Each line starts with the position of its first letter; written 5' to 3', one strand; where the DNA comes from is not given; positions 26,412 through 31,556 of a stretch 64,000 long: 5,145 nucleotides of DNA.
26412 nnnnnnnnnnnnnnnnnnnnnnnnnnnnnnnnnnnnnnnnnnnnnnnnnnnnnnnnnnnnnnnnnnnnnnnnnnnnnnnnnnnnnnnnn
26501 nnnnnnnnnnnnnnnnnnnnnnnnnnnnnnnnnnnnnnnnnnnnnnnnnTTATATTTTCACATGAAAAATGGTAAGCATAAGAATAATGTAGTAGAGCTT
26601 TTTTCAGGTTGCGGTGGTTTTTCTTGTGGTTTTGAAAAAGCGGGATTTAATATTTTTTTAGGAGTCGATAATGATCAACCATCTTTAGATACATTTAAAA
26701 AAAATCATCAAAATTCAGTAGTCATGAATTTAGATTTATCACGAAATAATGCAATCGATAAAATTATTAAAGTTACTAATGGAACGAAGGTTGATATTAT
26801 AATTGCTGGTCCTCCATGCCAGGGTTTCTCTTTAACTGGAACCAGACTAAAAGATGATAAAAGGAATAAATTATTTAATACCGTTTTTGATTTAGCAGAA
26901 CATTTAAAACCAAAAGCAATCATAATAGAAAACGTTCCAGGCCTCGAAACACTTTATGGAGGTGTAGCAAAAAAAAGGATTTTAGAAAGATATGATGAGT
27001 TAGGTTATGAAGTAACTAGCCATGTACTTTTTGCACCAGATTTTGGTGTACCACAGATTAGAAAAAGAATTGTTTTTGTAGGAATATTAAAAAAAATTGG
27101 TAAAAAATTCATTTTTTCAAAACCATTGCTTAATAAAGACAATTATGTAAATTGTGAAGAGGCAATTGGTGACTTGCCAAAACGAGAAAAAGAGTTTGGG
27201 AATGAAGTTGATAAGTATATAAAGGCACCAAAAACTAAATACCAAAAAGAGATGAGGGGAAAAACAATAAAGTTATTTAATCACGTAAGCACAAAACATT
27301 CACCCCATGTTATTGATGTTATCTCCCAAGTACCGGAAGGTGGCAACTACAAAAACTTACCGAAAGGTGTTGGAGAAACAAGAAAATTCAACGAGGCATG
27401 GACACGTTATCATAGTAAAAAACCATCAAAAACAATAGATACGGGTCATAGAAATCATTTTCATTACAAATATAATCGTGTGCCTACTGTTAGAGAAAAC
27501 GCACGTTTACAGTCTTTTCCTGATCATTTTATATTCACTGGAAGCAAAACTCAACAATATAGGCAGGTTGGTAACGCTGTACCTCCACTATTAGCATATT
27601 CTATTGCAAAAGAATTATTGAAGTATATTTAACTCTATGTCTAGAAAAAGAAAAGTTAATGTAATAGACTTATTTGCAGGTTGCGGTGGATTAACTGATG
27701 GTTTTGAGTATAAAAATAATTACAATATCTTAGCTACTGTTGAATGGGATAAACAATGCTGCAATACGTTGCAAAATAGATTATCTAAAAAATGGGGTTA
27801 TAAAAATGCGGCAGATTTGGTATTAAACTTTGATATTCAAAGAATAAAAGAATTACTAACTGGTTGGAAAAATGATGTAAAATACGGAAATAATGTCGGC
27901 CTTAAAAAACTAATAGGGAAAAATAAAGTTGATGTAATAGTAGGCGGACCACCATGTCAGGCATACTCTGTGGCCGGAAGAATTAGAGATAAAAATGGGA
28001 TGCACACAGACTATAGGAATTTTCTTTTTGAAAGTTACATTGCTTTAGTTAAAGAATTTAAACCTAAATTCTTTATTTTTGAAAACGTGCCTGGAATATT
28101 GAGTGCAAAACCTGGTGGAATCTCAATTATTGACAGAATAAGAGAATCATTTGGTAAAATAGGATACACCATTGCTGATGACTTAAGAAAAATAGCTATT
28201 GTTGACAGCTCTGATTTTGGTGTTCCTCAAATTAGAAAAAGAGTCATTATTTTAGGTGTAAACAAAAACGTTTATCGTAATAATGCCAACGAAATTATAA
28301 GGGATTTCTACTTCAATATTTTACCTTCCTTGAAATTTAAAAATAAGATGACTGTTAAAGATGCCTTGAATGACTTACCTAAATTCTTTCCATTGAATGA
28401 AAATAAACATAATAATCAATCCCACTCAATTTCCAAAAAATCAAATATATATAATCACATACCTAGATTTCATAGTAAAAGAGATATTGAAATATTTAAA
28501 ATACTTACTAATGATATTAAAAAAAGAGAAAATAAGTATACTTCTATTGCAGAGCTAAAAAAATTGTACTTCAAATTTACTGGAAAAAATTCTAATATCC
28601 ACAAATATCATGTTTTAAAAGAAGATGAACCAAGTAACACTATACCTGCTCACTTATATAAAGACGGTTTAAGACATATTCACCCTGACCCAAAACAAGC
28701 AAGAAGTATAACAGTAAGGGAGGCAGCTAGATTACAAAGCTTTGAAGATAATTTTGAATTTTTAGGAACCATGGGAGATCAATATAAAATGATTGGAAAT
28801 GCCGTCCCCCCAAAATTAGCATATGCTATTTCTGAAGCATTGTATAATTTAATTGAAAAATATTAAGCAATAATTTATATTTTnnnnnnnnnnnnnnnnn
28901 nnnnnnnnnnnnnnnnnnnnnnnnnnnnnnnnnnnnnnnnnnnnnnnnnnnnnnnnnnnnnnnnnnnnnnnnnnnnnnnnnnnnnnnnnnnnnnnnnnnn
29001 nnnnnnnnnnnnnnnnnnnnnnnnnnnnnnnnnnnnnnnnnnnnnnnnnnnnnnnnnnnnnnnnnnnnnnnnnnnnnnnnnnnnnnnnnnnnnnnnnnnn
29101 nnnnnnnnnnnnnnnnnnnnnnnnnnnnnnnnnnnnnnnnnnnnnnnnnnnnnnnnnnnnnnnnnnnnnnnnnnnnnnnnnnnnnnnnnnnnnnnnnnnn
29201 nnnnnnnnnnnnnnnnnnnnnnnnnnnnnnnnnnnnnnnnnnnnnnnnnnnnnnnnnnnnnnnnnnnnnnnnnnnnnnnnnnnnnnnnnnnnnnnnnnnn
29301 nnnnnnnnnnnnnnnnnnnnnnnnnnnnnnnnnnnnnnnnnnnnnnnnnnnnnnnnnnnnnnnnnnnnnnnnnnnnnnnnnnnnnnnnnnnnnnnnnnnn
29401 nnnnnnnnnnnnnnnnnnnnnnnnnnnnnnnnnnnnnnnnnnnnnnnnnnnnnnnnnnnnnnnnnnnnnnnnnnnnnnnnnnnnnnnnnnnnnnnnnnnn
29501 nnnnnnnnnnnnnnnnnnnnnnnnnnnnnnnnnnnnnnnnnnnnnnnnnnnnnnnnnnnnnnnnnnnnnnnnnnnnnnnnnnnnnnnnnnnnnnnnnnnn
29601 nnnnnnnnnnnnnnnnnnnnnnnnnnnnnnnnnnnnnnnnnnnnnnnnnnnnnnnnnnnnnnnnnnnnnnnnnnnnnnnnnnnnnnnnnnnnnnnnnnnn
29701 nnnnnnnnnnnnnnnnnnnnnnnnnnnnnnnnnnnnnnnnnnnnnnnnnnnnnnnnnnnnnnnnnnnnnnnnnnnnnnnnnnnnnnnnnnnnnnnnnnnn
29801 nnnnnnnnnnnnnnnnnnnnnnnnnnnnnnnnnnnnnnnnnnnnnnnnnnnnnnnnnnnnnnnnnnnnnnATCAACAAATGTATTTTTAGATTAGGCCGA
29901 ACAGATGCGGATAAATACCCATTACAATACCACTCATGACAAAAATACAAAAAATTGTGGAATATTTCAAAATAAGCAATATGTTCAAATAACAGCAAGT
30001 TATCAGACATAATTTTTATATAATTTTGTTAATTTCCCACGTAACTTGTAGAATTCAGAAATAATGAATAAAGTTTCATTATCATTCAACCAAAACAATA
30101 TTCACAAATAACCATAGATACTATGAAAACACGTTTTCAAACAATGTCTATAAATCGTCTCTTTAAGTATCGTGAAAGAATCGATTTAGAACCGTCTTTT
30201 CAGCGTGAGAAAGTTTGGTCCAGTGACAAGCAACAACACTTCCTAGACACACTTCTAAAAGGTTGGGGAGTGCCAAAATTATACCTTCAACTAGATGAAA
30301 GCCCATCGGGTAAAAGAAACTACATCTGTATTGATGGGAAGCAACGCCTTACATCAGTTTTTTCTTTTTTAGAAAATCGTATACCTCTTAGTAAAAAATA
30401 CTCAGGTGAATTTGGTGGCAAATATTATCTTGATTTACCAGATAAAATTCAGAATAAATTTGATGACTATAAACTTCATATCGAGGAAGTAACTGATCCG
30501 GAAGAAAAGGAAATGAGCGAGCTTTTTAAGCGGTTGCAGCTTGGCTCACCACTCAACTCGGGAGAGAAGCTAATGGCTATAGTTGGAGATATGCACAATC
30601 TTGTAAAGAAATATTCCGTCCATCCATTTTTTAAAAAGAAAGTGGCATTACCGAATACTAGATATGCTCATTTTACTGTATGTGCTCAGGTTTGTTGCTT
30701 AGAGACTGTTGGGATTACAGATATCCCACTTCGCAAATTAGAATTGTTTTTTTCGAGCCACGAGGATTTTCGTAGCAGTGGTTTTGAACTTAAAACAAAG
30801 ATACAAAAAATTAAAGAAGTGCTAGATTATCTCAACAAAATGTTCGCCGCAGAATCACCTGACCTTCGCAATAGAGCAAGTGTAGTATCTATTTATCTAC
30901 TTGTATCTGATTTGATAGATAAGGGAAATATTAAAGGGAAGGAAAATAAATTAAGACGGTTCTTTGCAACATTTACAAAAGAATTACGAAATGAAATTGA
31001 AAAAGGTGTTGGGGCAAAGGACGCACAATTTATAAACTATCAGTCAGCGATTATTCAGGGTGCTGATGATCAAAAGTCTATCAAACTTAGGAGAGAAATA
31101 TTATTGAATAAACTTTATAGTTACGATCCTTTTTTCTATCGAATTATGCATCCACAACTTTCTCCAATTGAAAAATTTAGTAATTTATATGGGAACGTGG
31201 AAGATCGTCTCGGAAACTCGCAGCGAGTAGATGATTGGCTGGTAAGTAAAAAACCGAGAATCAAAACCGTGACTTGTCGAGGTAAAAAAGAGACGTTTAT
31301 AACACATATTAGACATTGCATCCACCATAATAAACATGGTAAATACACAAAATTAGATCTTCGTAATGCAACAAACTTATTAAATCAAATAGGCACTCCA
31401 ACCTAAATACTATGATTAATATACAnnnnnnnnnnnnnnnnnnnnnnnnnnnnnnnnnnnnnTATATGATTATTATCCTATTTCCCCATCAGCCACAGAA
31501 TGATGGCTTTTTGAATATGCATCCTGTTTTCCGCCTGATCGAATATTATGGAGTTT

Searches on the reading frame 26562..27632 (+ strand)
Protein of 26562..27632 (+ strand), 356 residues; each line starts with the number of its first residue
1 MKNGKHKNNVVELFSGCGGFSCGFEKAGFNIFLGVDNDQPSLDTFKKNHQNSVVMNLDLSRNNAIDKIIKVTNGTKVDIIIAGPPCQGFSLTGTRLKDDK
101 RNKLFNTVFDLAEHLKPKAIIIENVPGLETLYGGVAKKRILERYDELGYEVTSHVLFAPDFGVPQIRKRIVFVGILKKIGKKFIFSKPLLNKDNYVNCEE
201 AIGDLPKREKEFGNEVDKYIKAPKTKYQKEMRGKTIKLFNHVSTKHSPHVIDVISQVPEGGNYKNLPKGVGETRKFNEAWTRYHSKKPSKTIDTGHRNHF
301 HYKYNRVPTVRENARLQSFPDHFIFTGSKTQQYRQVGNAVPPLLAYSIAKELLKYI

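Call 100: search_solved_structures(query=window:26562-27632:+, max_evalue=0.001)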
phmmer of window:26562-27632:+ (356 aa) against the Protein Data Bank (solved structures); distinct sequences matched with E-value up to 0.001: 50.
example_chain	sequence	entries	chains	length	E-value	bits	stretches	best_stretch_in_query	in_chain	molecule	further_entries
3g7u_A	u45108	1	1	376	1.6e-36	129.4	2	9-179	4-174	Cytosine-specific methyltransferase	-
1dct_A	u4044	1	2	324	2.1e-35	125.8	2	9-196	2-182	PROTEIN (MODIFICATION METHYLASE HAEIII)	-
3ubt_Y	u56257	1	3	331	5.5e-34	121.1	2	9-196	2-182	Modification methylase HaeIII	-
9ped_A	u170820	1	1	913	8.5e-29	104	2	300-353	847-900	DNA (cytosine-5)-methyltransferase 1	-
9m5u_A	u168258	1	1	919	8.7e-29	104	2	300-353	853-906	DNA (cytosine-5)-methyltransferase 1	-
9v4p_A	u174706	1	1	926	9e-29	104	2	300-353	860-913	DNA (cytosine-5)-methyltransferase 1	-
9peb_A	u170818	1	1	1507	8.1e-28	100.8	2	300-353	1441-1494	DNA (cytosine-5)-methyltransferase 1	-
9pec_A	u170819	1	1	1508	8.2e-28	100.8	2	300-353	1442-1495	DNA (cytosine-5)-methyltransferase 1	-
8yf3_A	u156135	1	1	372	8.8e-28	100.7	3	253-354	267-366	Cytosine-specific methyltransferase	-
9m5x_A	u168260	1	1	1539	9e-28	100.7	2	300-353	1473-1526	DNA (cytosine-5)-methyltransferase 1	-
9v4o_A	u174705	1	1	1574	9.8e-28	100.5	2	300-353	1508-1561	DNA (cytosine-5)-methyltransferase 1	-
5guv_A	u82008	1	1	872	2.7e-26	95.8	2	9-175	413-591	DNA (cytosine-5)-methyltransferase 1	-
3pt9_A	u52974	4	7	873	3.8e-26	95.3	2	9-175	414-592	DNA (cytosine-5)-methyltransferase 1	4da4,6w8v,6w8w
3pt6_A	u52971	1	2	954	5.3e-26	94.8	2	9-175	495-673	DNA (cytosine-5)-methyltransferase 1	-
5wy1_A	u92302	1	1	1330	1.7e-25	93.1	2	9-175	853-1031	DNA (cytosine-5)-methyltransferase 1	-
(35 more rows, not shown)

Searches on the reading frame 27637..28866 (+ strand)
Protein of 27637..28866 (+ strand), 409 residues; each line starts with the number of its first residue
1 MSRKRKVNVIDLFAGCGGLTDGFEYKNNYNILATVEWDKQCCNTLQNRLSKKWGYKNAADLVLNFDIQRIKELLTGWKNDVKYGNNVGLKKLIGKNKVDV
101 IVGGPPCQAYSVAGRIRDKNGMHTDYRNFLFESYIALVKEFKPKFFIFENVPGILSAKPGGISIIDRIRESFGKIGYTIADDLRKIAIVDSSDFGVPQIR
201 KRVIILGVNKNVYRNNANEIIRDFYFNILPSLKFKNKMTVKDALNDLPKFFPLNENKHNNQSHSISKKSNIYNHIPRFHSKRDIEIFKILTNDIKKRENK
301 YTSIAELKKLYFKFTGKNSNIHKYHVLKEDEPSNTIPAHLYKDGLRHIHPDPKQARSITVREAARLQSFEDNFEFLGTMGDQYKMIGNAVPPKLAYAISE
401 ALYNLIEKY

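Call 101: search_solved_structures(query=window:27637-28866:+, max_evalue=0.001)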
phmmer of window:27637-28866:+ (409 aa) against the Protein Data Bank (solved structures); distinct sequences matched with E-value up to 0.001: 45.
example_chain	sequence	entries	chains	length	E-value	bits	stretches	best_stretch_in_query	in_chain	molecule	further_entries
3g7u_A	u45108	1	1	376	3.5e-31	111.9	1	7-407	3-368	Cytosine-specific methyltransferase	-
1dct_A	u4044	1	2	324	6.1e-29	104.5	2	97-230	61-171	PROTEIN (MODIFICATION METHYLASE HAEIII)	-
3ubt_Y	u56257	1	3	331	1e-27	100.4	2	97-230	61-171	Modification methylase HaeIII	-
5guv_A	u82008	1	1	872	1.3e-24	90.3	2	6-207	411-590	DNA (cytosine-5)-methyltransferase 1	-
3pt9_A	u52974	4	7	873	1.7e-24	89.9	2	6-207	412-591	DNA (cytosine-5)-methyltransferase 1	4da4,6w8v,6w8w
3pt6_A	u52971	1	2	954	2.2e-24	89.5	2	6-207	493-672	DNA (cytosine-5)-methyltransferase 1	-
3av4_A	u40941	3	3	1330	6e-24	88.1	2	6-207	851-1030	DNA (cytosine-5)-methyltransferase 1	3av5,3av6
5wy1_A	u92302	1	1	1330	6.1e-24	88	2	6-207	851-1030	DNA (cytosine-5)-methyltransferase 1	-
6x9i_A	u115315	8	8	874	9.4e-24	87.4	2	6-207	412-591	DNA (cytosine-5)-methyltransferase 1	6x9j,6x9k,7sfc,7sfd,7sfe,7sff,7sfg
9v36_A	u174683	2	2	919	1.1e-23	87.2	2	6-207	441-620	DNA (cytosine-5)-methyltransferase 1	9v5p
3pta_A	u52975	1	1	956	1.2e-23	87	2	6-207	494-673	DNA (cytosine-5)-methyltransferase 1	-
3swr_A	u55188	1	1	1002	1.4e-23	86.8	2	6-207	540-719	DNA (cytosine-5)-methyltransferase 1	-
4yoc_A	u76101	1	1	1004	1.4e-23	86.8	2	6-207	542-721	DNA (cytosine-5)-methyltransferase 1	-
5gut_A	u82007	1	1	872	2.1e-23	86.2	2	6-207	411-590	DNA (cytosine-5)-methyltransferase 1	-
9z07_A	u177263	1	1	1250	2.7e-23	85.9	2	6-207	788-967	DNA (cytosine-5)-methyltransferase 1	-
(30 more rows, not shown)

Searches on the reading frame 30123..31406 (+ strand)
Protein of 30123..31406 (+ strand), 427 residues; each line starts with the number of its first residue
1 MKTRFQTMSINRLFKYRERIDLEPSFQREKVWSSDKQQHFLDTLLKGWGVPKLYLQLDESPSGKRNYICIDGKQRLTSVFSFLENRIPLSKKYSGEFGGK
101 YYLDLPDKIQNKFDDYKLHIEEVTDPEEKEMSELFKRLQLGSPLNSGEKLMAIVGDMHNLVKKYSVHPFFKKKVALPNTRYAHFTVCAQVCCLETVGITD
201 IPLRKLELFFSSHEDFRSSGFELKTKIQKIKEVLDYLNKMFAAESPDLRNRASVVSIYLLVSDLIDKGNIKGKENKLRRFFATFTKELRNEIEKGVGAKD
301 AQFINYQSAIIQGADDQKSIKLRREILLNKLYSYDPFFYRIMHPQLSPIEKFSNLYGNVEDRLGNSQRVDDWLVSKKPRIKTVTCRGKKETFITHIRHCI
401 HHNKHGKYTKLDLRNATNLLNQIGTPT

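Call 102: search_solved_structures(query=window:30123-31406:+, max_evalue=0.001)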
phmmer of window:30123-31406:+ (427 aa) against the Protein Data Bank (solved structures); distinct sequences matched with E-value up to 0.001: 0.
